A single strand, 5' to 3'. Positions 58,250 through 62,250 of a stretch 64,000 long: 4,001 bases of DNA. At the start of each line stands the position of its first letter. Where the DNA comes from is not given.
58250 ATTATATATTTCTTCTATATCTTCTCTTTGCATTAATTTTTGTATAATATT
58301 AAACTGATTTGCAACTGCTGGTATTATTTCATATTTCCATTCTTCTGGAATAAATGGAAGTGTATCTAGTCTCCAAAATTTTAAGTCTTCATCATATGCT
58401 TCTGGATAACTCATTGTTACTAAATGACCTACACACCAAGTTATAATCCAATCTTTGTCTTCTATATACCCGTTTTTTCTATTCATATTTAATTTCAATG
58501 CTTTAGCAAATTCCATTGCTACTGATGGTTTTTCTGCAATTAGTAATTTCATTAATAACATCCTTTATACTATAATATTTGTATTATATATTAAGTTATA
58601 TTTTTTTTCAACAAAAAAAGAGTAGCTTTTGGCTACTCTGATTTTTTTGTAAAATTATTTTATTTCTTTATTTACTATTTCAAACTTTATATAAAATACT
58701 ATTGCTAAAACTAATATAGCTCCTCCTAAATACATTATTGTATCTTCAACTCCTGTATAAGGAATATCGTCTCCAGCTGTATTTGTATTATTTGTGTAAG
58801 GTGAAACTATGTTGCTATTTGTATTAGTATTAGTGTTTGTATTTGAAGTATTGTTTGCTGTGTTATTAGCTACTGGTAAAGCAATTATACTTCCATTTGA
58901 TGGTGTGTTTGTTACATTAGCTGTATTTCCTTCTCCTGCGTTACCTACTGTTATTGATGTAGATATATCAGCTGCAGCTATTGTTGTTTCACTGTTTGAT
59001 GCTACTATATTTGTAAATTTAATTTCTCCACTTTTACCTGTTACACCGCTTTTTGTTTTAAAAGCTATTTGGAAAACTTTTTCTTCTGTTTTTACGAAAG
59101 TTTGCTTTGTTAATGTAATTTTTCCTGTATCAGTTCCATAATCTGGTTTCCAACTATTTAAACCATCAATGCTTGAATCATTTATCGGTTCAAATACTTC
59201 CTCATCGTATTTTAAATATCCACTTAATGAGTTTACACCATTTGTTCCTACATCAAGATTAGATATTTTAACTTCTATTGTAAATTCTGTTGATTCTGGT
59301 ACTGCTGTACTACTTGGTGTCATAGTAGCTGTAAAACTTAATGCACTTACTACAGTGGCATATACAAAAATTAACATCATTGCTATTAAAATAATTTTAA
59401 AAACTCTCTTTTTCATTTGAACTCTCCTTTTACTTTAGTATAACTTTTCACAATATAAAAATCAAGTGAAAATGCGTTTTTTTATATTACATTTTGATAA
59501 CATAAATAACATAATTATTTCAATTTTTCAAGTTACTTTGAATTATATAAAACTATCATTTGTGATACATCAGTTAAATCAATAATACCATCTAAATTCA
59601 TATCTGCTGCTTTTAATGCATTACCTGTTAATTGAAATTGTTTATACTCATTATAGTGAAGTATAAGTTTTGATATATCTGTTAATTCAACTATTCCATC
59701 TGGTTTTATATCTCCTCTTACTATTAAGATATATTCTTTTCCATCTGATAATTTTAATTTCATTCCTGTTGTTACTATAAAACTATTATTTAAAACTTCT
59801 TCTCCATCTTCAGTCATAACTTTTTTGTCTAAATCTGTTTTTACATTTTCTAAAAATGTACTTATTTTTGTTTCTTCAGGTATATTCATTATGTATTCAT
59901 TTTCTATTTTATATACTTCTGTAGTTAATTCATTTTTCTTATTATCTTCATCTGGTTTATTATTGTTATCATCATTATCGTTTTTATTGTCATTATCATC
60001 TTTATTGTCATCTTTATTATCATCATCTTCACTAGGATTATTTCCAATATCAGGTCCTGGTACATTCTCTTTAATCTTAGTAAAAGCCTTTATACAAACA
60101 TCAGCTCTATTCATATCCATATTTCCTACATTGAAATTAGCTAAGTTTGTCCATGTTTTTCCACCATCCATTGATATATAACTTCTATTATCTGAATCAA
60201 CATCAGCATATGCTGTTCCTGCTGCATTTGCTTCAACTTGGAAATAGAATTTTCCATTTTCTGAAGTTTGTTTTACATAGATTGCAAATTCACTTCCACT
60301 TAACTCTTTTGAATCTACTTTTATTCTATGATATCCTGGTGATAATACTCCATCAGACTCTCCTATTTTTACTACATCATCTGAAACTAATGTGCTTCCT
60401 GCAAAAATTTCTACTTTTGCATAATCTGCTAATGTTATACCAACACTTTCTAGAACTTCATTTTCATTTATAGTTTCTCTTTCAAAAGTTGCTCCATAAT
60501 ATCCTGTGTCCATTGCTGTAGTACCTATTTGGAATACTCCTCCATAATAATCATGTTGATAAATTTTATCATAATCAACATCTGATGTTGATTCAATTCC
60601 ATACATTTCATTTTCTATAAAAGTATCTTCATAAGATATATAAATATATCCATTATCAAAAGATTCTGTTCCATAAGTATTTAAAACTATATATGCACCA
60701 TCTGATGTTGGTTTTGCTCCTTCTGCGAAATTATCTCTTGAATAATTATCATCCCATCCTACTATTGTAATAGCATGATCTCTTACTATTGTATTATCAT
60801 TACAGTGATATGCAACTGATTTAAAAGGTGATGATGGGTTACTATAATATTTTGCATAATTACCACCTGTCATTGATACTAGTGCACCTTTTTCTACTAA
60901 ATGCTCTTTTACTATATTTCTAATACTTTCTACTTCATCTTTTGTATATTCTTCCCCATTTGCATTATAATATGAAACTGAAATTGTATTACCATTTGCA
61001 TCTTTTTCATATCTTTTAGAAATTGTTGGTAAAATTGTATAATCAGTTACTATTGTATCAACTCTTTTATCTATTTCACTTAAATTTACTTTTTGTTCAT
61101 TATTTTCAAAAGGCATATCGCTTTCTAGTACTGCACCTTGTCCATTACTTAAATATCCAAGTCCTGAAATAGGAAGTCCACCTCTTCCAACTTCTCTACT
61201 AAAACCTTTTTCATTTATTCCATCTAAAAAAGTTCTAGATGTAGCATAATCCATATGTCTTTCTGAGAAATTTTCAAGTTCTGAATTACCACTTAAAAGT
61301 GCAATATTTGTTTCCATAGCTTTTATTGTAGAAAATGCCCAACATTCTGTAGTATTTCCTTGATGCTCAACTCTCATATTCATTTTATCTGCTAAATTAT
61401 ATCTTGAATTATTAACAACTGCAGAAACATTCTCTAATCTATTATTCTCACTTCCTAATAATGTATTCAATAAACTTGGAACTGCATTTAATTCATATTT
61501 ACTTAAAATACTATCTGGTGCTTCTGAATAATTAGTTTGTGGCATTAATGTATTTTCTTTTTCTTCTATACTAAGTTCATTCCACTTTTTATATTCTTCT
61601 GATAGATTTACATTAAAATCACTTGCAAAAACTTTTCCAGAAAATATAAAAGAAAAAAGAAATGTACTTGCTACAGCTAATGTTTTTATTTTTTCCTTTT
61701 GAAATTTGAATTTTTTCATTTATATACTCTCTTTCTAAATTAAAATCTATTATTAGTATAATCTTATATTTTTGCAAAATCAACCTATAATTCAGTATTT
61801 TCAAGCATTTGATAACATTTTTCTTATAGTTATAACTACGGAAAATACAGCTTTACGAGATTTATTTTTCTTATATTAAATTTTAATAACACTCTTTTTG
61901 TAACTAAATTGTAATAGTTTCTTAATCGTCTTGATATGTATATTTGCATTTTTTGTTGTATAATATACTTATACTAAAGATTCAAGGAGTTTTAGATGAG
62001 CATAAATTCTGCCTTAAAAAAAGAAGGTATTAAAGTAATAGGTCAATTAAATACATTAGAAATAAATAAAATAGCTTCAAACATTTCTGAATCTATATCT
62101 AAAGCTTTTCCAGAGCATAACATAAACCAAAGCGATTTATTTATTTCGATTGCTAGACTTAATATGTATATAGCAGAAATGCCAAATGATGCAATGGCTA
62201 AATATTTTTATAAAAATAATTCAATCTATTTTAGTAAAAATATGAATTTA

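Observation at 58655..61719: Cohesin-dockerin pair built around a papain-like cysteine protease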

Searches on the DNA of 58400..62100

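Call 71: search_rna_families(source=window, start=58400, end=62100, threshold=evalue, max_evalue=1)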
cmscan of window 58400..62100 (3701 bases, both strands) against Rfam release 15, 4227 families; matches with E-value up to 1: 0.
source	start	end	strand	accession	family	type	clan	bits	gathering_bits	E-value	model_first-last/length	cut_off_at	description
